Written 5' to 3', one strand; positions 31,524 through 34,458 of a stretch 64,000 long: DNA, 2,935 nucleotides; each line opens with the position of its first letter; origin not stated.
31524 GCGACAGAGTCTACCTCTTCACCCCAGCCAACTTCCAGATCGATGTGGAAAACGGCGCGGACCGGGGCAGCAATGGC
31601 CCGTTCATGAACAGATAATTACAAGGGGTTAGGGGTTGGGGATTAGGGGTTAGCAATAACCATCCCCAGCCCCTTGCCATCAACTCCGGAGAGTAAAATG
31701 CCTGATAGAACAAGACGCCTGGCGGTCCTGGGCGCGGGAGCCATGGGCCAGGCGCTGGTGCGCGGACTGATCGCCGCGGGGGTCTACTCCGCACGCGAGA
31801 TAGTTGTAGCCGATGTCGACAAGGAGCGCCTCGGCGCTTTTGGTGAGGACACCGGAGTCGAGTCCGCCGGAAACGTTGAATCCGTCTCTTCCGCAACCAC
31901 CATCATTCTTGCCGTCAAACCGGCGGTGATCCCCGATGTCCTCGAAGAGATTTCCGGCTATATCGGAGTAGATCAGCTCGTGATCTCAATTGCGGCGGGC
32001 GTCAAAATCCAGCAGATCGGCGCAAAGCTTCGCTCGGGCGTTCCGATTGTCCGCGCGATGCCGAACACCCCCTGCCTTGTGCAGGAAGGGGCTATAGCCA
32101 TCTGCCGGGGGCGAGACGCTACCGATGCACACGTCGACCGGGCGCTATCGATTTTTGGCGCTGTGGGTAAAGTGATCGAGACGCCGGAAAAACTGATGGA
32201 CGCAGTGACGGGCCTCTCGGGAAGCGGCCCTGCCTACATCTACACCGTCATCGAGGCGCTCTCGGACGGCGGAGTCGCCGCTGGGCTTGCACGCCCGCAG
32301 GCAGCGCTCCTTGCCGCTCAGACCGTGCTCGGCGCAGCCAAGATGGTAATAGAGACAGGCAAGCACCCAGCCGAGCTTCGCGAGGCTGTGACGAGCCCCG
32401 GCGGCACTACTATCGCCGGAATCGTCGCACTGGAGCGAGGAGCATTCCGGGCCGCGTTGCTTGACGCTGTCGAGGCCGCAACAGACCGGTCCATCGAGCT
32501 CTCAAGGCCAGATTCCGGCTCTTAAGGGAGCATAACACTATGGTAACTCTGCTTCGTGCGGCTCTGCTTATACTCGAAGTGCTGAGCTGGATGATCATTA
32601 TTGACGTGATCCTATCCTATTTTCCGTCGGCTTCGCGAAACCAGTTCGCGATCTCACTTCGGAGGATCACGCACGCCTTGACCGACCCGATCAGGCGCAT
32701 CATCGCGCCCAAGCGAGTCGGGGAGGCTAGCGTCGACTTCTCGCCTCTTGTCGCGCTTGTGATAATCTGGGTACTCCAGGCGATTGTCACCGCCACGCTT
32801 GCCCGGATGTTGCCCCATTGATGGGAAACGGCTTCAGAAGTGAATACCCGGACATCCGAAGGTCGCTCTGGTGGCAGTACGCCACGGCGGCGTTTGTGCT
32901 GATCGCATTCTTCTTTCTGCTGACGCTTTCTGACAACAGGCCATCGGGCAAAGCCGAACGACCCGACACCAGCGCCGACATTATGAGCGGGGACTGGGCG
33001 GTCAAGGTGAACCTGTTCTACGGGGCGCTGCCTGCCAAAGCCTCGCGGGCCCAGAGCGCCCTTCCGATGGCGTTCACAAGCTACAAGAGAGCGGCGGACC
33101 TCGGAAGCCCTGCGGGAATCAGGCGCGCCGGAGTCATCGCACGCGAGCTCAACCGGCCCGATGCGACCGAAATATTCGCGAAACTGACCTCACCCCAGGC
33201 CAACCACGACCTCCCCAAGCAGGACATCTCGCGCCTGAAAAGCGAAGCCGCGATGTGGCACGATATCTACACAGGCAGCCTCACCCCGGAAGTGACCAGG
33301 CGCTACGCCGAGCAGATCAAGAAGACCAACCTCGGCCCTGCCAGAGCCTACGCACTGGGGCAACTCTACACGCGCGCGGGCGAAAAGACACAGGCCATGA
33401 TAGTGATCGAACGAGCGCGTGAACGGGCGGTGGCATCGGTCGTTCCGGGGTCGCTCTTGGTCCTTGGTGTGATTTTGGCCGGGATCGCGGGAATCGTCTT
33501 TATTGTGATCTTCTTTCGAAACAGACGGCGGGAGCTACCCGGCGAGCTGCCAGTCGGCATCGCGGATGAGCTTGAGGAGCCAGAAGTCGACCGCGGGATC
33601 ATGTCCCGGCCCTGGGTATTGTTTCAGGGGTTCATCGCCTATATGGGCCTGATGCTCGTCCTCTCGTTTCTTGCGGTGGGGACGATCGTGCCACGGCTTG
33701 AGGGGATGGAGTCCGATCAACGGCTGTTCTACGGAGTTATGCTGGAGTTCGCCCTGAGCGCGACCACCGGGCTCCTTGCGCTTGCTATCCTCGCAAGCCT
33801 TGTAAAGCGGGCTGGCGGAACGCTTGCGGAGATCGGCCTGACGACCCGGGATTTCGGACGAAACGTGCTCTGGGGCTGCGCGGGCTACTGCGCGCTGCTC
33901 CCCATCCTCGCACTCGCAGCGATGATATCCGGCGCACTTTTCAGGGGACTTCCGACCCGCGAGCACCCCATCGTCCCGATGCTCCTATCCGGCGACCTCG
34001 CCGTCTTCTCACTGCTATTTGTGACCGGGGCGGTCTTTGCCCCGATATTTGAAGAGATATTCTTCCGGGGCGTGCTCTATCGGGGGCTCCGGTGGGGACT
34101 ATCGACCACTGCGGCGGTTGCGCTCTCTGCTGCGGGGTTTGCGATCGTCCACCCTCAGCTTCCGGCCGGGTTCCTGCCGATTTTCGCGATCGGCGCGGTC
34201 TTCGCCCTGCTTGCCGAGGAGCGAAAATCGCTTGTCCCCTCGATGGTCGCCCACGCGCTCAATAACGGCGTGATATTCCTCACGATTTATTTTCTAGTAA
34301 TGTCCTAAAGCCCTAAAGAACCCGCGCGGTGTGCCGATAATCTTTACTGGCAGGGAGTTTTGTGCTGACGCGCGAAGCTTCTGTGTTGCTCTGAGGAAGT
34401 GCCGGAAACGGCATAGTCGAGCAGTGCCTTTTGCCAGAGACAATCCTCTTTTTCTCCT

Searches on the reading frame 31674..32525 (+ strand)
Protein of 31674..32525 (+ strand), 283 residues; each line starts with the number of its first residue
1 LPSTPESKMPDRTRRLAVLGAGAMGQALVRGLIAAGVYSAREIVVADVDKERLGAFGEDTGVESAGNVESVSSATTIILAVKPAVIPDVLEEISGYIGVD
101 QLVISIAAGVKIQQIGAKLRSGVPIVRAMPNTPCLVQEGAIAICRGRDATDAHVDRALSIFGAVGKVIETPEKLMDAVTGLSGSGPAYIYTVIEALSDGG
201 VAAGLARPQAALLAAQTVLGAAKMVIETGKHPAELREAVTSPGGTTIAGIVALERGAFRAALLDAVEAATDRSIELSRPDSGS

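Call 38: search_protein_families(library=pfam, proteins=[window:31674-32525:+], max_evalue=0.001)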
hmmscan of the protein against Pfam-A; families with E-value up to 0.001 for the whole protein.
window:31674-32525:+ (283 aa): 2 families
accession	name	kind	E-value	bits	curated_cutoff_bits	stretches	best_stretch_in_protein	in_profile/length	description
PF14748.11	P5CR_dimer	-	1.3e-41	141.5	25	1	172-276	1-105/105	Pyrroline-5-carboxylate reductase dimerisation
PF03807.23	F420_oxidored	-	2.3e-17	63.8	21.6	1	15-109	1-94/94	NADP oxidoreductase coenzyme F420-dependent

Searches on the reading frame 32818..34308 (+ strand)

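Call 38: search_protein_families(library=pfam, proteins=[window:32818-34308:+], max_evalue=0.001)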
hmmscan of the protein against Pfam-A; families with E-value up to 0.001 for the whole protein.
window:32818-34308:+ (496 aa): 1 family
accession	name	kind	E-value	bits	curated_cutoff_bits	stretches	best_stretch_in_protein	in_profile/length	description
PF02517.21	Rce1-like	-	8.9e-20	71.2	22.4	1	398-484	5-92/93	Type II CAAX prenyl endopeptidase Rce1-like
